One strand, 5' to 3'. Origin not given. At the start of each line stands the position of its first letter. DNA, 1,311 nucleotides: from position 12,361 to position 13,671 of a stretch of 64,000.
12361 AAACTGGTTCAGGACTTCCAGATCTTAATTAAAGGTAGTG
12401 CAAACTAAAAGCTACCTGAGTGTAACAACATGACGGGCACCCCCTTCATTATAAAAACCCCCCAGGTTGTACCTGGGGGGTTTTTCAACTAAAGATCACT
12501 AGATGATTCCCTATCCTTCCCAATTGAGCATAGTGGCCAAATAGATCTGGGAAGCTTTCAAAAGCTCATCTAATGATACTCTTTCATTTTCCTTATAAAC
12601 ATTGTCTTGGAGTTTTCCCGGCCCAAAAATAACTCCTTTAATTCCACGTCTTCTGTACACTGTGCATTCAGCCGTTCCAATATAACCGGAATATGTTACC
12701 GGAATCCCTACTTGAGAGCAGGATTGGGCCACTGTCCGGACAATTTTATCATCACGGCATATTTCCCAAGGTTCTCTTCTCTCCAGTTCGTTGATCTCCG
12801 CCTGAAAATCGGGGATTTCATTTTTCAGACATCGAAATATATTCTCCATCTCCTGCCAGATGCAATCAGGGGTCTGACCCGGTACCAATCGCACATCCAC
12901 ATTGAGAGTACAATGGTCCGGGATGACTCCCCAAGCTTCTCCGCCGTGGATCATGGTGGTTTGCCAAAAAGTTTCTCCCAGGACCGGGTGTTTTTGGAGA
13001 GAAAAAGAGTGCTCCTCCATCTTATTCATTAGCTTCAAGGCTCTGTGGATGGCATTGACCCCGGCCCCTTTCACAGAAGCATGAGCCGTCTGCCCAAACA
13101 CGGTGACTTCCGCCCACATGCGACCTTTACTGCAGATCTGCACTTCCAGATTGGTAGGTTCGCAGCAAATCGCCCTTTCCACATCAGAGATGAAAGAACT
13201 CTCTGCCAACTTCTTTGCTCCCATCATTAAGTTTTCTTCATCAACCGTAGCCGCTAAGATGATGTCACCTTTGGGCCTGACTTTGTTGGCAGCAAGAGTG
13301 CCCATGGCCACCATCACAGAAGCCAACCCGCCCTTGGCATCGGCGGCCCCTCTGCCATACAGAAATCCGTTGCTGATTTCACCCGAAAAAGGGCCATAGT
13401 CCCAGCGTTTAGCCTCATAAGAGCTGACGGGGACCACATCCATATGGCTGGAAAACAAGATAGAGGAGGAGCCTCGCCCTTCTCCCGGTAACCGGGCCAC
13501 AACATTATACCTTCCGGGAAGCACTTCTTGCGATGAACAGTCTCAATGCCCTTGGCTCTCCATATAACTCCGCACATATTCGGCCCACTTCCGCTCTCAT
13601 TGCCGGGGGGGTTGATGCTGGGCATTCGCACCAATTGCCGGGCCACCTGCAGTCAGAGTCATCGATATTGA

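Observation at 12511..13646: M20 amidohydrolase in the tpa-xsc operon plus a GltS-type symporter: candidate pathway for a conjugated taurine (N-acyl- or gamma-glutamyl-taurine)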

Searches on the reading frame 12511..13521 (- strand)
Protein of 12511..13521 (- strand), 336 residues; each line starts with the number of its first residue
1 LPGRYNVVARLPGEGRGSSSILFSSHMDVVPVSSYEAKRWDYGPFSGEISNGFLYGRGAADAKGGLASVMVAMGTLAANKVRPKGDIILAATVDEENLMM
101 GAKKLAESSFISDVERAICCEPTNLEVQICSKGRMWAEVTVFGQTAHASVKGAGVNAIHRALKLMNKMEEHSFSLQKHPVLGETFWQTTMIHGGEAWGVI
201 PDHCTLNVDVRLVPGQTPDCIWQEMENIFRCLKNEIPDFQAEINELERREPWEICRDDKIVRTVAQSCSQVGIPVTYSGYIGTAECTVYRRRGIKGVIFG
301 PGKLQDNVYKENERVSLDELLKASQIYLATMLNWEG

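Call 86: search_protein_families(library=ncbifam, proteins=[L176:12886-14112:-, L176:14428-16158:-, L176:16234-17616:-, L176:11140-12234:+, L176:17950-18717:-], max_evalue=1e-40)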
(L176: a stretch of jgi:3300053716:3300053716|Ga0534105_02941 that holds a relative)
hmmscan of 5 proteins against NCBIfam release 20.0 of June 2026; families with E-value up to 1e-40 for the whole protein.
L176:12886-14112:- (408 aa): 13 families
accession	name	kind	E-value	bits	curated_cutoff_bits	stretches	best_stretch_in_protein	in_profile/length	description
TIGR01910.1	DapE-ArgE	subfamily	1.5e-69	235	217.6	1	33-398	2-373/373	ArgE/DapE family deacylase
NF006365.0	PRK08588.1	subfamily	1.6e-65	221.9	289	1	32-403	10-377/383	succinyl-diaminopimelate desuccinylase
TIGR01892.1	AcOrn-deacetyl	equivalog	3.6e-58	197.3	297.7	1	34-397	2-359/365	acetylornithine deacetylase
NF006399.0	PRK08651.1-2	equivalog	9.5e-55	186.2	381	1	29-398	4-396/405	succinyl-diaminopimelate desuccinylase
NF009555.0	PRK13004.1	equivalog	1.3e-53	182.4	321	1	29-406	15-395/399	YgeY family selenium metabolism-linked hydrolase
NF005710.0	PRK07522.1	subfamily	2e-53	182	412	1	32-398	11-380/391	acetylornithine deacetylase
NF009558.0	PRK13013.1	equivalog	2.6e-46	158.2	428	1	28-400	15-417/429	acetylornithine deacetylase/succinyl-diaminopimelate desuccinylase family protein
NF005373.0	PRK06915.1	equivalog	1.2e-43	149.7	428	1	61-406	64-417/422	peptidase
NF006400.0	PRK08651.1-3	equivalog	2.6e-43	148.3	374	1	32-401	13-401/410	succinyl-diaminopimelate desuccinylase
NF009557.0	PRK13009.1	equivalog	2.5e-42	145.4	284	1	30-404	4-372/377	succinyl-diaminopimelate desuccinylase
NF006402.0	PRK08651.1-5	equivalog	2.6e-41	141.8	369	1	75-398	42-359/369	succinyl-diaminopimelate desuccinylase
NF003474.0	PRK05111.1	equivalog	5.3e-41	140.8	460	1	28-395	5-369/383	acetylornithine deacetylase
NF010589.0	PRK13983.1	equivalog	5.6e-41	140.8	333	1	29-404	14-407/409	M20 family metallo-hydrolase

L176:14428-16158:- (576 aa): 45 families (the best 25 are shown)
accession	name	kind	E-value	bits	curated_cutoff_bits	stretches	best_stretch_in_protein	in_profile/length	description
TIGR03457.1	sulphoacet_xsc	equivalog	2.3e-245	815.4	676.4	1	5-568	1-579/579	sulfoacetaldehyde acetyltransferase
NF005713.0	PRK07525.1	subfamily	9.9e-239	793.6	620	1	2-573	2-590/592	sulfoacetaldehyde acetyltransferase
TIGR00118.1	acolac_lg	equivalog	4.6e-116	388.5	538.35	1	6-548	1-538/557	biosynthetic-type acetolactate synthase large subunit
NF004919.0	PRK06276.1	equivalog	1.9e-114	383.1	866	1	6-547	1-541/582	acetolactate synthase large subunit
NF004710.0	PRK06048.1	equivalog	4.4e-108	362.2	976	1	4-547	6-540/561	acetolactate synthase large subunit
NF005039.0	PRK06456.1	equivalog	1.1e-98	331.2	868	1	9-552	5-552/572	acetolactate synthase large subunit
NF006052.0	PRK08199.1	subfamily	2.3e-98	329.9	539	1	5-551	7-544/559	thiamine pyrophosphate protein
NF006122.0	PRK08266.1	subfamily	2.8e-95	319.8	571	1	4-547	2-527/543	hypothetical protein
NF005058.0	PRK06466.1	equivalog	5.2e-94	315.7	951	1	6-547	4-550/574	acetolactate synthase 3 large subunit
NF006187.0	PRK08322.1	equivalog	1.5e-93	314.1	509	1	6-546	2-530/548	acetolactate synthase large subunit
NF005860.0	PRK07789.1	equivalog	3e-93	313.2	881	1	3-545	31-579/615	acetolactate synthase large subunit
NF005651.0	PRK07418.1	subfamily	3.1e-91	306.4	942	1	3-544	16-559/617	acetolactate synthase large subunit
NF006377.0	PRK08611.1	equivalog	1e-90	305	742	1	5-546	3-531/576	pyruvate oxidase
NF005824.0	PRK07710.1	equivalog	8.6e-90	301.7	976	1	4-545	15-549/573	acetolactate synthase large subunit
NF006319.0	PRK08527.1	equivalog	4e-88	296.3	905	1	5-545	3-539/565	acetolactate synthase large subunit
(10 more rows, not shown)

L176:16234-17616:- (460 aa): 56 families (the best 25 are shown)
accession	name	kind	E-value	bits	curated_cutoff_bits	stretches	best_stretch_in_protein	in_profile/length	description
NF005812.0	PRK07678.1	subfamily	9.6e-166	551.9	488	1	6-458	4-449/451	aminotransferase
NF005102.0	PRK06541.1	equivalog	5.4e-124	414.2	574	1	4-458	4-455/460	aspartate aminotransferase family protein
NF005683.0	PRK07481.1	subfamily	2.5e-114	382.8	575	1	11-458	5-449/453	hypothetical protein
NF005682.0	PRK07480.1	subfamily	7.1e-113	377.7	510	1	4-458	5-451/459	aminotransferase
NF004767.0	PRK06105.1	subfamily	9.3e-112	373.9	517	1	9-458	5-449/460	aminotransferase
NF005447.0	PRK07036.1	equivalog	3.1e-109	365.7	618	1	3-459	4-455/468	aminotransferase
NF005684.0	PRK07482.1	subfamily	1.8e-105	353.2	687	1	7-458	3-454/464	hypothetical protein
NF005375.0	PRK06917.1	equivalog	1.4e-92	310.8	535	1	33-458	13-438/448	aspartate aminotransferase family protein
NF004625.0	PRK05965.1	subfamily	6.7e-91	305.3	729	1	11-457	5-446/460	hypothetical protein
NF005685.0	PRK07483.1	equivalog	9.9e-91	304.8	485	1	32-458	10-437/444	aspartate aminotransferase family protein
NF052567.1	OmAmTferAptACaul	equivalog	2.7e-90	303.2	500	1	17-457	2-429/431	omega-aminotransferase AptA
TIGR00508.1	bioA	equivalog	9.1e-89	297.9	405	1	20-456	1-418/419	adenosylmethionine--8-amino-7-oxononanoate transaminase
NF004718.0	PRK06062.1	subfamily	2.4e-84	283.5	472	1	3-458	10-448/454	hypothetical protein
NF004426.0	PRK05769.1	equivalog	2.8e-83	280.2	552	1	28-458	30-439/441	acetyl ornithine aminotransferase family protein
NF005993.0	PRK08117.1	subfamily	7.4e-83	278.5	574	1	30-458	20-429/433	aspartate aminotransferase family protein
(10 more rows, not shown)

L176:11140-12234:+ (364 aa): 0 families

L176:17950-18717:- (255 aa): 0 families
